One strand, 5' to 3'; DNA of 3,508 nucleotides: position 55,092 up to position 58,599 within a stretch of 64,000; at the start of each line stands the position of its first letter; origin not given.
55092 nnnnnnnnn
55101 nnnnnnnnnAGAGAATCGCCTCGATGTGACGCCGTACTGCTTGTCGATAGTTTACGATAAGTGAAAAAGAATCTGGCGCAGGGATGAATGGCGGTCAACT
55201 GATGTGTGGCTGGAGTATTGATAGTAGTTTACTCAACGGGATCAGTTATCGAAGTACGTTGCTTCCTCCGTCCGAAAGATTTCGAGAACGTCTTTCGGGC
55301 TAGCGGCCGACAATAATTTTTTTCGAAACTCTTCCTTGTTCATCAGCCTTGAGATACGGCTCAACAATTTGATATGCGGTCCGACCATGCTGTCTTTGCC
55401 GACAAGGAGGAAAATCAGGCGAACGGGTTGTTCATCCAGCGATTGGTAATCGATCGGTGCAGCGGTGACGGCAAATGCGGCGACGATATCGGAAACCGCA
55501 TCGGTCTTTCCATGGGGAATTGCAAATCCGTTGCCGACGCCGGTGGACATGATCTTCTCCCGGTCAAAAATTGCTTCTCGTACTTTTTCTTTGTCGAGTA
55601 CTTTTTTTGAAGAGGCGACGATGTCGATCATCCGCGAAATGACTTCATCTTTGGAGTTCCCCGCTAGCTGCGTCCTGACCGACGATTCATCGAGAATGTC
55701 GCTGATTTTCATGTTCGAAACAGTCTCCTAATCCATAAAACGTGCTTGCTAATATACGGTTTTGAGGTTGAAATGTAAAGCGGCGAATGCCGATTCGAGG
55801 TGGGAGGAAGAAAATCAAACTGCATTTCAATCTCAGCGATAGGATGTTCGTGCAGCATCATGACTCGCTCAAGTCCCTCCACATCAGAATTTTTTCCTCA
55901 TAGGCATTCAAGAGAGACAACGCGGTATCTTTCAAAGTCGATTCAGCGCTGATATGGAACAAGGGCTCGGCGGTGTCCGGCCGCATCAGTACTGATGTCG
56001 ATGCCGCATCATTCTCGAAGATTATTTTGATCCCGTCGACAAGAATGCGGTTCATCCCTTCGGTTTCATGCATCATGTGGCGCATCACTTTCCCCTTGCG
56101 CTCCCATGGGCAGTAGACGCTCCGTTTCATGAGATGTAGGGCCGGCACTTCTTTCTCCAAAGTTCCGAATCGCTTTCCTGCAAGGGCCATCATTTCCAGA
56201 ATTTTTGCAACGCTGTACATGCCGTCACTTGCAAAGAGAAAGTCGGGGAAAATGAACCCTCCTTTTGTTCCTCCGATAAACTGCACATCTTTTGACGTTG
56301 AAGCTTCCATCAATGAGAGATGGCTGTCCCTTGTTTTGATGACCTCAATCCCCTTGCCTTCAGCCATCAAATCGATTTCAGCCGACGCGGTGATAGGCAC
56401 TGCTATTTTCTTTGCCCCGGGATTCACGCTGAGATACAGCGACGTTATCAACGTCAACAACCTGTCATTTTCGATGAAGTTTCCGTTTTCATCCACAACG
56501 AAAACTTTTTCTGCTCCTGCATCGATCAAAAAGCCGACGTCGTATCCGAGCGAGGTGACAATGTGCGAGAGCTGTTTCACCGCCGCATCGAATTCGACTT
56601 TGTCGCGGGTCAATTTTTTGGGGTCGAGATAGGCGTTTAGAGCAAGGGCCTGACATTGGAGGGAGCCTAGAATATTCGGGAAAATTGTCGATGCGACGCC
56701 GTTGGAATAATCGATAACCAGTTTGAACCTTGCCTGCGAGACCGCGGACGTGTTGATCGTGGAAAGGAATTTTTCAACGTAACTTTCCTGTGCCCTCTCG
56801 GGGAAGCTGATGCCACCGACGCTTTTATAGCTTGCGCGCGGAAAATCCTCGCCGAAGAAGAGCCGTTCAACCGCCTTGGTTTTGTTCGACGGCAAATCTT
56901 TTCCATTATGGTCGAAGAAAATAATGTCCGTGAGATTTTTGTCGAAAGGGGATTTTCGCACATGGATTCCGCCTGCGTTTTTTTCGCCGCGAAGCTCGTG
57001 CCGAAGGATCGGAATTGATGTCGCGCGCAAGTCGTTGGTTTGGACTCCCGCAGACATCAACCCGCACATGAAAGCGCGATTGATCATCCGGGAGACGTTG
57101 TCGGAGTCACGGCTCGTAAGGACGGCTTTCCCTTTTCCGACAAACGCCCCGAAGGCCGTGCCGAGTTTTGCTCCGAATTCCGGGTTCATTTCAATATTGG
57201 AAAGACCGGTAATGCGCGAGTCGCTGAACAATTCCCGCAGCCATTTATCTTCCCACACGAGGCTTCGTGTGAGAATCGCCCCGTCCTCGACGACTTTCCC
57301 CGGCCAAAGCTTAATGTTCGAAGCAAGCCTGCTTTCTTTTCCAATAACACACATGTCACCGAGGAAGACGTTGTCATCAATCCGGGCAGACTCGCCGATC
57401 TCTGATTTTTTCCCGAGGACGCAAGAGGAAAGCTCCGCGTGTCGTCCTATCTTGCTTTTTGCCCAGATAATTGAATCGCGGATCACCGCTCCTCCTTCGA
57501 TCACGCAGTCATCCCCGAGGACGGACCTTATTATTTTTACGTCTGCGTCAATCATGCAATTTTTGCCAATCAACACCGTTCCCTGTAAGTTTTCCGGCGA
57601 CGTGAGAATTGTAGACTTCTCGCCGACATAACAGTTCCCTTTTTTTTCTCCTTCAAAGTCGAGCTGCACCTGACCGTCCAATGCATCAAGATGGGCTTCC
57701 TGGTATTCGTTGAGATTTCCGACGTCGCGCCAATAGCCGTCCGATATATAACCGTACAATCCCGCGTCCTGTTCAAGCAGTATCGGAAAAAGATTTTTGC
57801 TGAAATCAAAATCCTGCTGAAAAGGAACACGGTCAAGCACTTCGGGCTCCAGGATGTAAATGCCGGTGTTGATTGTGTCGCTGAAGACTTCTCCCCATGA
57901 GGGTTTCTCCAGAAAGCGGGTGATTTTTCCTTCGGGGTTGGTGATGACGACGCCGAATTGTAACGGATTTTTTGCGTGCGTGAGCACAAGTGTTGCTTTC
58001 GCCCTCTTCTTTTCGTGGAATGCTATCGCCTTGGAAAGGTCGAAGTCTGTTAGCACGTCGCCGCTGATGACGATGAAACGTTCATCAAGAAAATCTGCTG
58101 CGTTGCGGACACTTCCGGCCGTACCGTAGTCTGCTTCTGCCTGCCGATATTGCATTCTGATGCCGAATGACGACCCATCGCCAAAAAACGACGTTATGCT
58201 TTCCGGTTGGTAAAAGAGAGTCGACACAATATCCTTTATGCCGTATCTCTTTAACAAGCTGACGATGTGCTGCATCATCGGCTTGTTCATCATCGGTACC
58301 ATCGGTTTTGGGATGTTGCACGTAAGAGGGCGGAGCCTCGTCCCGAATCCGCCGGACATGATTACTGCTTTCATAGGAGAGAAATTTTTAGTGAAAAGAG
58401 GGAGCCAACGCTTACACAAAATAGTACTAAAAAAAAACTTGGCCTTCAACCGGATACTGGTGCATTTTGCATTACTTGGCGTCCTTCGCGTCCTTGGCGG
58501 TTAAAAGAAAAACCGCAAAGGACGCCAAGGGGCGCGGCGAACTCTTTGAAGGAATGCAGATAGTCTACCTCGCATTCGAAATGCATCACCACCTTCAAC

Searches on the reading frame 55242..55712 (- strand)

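Call 80: search_protein_families(library=pfam, proteins=[window:55242-55712:-], max_evalue=0.00001)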
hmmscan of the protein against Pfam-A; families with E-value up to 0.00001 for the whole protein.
window:55242-55712:- (156 aa): 1 family
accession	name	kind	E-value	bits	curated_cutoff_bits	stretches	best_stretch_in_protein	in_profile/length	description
PF00359.27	PTS_EIIA_2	-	3e-37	128.2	27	1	6-147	2-142/144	Phosphoenolpyruvate-dependent sugar phosphotransferase system, EIIA 2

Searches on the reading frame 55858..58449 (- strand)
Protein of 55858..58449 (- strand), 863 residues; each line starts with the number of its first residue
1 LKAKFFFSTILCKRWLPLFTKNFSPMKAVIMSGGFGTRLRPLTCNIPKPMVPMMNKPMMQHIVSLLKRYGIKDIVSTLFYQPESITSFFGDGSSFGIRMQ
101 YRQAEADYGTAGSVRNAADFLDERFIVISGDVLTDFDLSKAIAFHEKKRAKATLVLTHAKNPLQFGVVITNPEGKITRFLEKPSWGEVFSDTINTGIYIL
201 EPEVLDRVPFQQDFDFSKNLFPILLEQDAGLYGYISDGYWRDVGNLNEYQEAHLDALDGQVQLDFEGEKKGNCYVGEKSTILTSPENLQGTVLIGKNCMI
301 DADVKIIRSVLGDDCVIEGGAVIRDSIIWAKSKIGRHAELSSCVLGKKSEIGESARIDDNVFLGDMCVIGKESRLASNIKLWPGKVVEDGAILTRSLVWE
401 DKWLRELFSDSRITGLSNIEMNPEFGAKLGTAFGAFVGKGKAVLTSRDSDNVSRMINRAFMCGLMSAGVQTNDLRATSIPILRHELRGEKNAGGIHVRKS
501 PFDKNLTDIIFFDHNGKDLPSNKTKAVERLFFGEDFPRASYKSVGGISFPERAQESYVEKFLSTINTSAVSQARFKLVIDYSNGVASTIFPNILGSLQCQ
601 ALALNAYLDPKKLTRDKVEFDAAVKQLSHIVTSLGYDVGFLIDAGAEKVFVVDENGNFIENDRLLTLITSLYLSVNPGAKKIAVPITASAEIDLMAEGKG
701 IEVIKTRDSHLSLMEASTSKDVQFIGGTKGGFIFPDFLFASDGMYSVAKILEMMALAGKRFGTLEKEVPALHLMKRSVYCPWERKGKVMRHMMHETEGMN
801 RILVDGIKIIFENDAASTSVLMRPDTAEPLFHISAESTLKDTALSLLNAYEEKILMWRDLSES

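Call 80: search_protein_families(library=pfam, proteins=[window:55858-58449:-], max_evalue=0.00001)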
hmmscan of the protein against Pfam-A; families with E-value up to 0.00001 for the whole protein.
window:55858-58449:- (863 aa): 9 families
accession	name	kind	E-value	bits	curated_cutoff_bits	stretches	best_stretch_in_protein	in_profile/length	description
PF00483.29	NTP_transferase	-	1.2e-54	186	21.2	1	27-257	1-243/245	Nucleotidyl transferase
PF25084.1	LbH_EIF2B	-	2.5e-22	79.3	54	1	271-373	2-103/105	EIF2B subunit epsilon LbH domain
PF02879.22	PGM_PMM_II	-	3.3e-16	60.1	29.3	1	555-656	1-103/103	Phosphoglucomutase/phosphomannomutase, alpha/beta/alpha domain II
PF02878.22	PGM_PMM_I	-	3.1e-15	56.5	22.5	1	407-536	3-136/138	Phosphoglucomutase/phosphomannomutase, alpha/beta/alpha domain I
PF00132.30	Hexapep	-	1.4e-10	40.8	27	1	292-324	2-35/36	Bacterial transferase hexapeptide (six repeats)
PF25087.1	GMPPB_C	-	1.7e-10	41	39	1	292-372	11-86/110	GMPPB C-terminal domain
PF24894.1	Hexapep_GlmU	-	2.6e-08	34.4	23.3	1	292-357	19-83/104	GlmU-like, C-terminal hexapeptide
PF02880.22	PGM_PMM_III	-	4.1e-08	33.8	20.7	1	662-767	3-110/115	Phosphoglucomutase/phosphomannomutase, alpha/beta/alpha domain III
PF12804.13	NTP_transf_3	-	2.3e-06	28.3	27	1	28-161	1-126/160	MobA-like NTP transferase domain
